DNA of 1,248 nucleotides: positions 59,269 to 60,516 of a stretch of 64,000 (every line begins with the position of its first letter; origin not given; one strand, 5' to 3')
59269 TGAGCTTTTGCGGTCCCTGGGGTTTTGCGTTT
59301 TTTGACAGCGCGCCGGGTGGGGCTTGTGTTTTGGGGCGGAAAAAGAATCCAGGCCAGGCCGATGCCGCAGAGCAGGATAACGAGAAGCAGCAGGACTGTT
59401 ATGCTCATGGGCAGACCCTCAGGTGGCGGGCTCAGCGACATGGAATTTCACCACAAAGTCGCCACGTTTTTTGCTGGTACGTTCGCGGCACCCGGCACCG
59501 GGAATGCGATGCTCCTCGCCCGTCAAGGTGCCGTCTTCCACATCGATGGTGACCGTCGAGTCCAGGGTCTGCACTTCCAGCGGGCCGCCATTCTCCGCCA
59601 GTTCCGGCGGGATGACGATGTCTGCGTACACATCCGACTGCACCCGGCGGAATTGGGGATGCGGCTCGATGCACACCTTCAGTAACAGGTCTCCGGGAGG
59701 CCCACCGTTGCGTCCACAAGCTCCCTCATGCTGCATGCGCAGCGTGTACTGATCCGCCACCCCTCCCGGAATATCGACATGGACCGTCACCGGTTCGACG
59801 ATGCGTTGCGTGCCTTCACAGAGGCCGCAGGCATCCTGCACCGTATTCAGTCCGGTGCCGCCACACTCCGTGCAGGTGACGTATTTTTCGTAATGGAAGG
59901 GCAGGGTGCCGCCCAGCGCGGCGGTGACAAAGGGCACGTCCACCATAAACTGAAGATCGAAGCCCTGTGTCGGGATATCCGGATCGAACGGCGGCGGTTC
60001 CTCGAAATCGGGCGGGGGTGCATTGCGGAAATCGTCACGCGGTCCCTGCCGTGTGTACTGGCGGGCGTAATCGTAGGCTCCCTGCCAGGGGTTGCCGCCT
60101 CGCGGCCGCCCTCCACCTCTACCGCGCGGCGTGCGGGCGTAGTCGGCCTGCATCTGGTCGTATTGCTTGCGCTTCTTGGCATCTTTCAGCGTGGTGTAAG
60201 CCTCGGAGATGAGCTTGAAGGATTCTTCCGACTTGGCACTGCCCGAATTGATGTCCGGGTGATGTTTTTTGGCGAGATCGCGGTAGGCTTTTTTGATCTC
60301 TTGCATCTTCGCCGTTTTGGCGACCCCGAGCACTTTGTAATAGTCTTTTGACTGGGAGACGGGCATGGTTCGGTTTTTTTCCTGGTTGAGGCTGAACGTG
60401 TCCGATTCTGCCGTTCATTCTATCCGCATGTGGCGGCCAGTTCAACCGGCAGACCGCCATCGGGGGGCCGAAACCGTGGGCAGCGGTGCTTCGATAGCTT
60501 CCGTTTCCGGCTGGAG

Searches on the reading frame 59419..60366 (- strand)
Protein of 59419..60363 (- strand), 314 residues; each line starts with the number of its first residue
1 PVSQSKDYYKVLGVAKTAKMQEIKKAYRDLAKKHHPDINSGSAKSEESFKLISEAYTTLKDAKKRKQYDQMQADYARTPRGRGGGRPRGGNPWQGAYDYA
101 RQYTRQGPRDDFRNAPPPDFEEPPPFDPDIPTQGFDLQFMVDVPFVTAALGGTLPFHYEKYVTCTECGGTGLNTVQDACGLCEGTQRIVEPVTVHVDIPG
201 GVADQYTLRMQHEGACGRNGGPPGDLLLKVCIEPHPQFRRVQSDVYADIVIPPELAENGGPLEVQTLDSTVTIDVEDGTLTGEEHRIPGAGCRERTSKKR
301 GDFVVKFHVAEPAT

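Call 38: search_protein_families(library=ncbifam, proteins=[window:59419-60363:-], max_evalue=0.1)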
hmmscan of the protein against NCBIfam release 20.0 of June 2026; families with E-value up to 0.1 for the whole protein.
window:59419-60363:- (314 aa): 20 families
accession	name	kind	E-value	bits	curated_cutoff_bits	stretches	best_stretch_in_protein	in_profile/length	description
TIGR02349.1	DnaJ_bact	equivalog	1.6e-67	228.4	377.2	2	7-174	1-156/354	molecular chaperone DnaJ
NF008035.0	PRK10767.1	subfamily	9.7e-56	189.4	338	2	163-313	182-331/374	molecular chaperone DnaJ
NF010885.0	PRK14292.1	equivalog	5.1e-46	157.4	585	2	163-312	185-331/371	chaperone protein DnaJ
NF010872.0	PRK14279.1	equivalog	1.2e-45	156.3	556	3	163-313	214-362/394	molecular chaperone DnaJ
NF010894.0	PRK14301.1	equivalog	3.1e-45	154.8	548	3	161-313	183-334/373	chaperone protein DnaJ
NF010871.0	PRK14278.1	equivalog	2.2e-43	148.6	502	2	163-313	184-334/378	molecular chaperone DnaJ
NF010874.0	PRK14281.1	equivalog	7.8e-41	140.5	619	2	161-312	205-355/397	chaperone protein DnaJ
NF010892.0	PRK14299.1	equivalog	3.2e-37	128.3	392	2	5-78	3-75/291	chaperone protein DnaJ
NF007618.0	PRK10266.1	equivalog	1.6e-35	123.1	403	2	6-73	4-70/306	curved DNA-binding protein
NF037946.1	terminal_TopJ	equivalog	4.5e-33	114.7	300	2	3-70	2-68/810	terminal organelle assembly protein TopJ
TIGR03835.1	termin_org_DnaJ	equivalog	2.7e-23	82.3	512.25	2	6-71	2-66/871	terminal organelle assembly protein TopJ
NF050028.1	CldAdptActJ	equivalog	8.1e-09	35.9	150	1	7-68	3-69/93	cold adaptation protein ActJcold adaptation protein ActJ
NF006948.0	PRK09430.1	equivalog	3e-07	30.3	162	1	6-38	200-232/267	co-chaperone DjlA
TIGR00714.1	hscB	equivalog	6e-06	26.4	46.75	1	21-68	6-56/156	Fe-S protein assembly co-chaperone HscB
NF006502.0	PRK08937.3-2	equivalog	0.0034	16.9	259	1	7-64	204-266/275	adenylosuccinate lyase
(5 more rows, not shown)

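Call 41: find_encoding_contigs(protein=window:59419-60363:-, flank=4000, max_places=10)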
Protein window:59419-60363:- (314 aa): no gene with exactly this product is on record in the collection.

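Call 43: find_encoding_contigs(protein=window:59422-60366:-, flank=4000, max_places=10)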
Protein window:59422-60366:- (315 aa): 1 contig read that carries it; 1 place shown.
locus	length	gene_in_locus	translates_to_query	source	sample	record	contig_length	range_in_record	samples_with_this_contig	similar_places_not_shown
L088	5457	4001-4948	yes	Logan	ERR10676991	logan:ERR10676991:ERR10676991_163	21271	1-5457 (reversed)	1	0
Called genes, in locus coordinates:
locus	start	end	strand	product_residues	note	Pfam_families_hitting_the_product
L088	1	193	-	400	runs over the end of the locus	PF04055:Radical_SAM (faint)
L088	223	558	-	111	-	-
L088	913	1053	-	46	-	-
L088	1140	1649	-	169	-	PF09835:DUF2062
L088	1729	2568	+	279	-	PF03099:BPL_LplA_LipB, PF16917:BPL_LplA_LipB_2, PF02237:BPL_C (weak)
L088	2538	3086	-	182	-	PF03843:Slp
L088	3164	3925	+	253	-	-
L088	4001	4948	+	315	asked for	PF00226:DnaJ, PF01556:DnaJ_C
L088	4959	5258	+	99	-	-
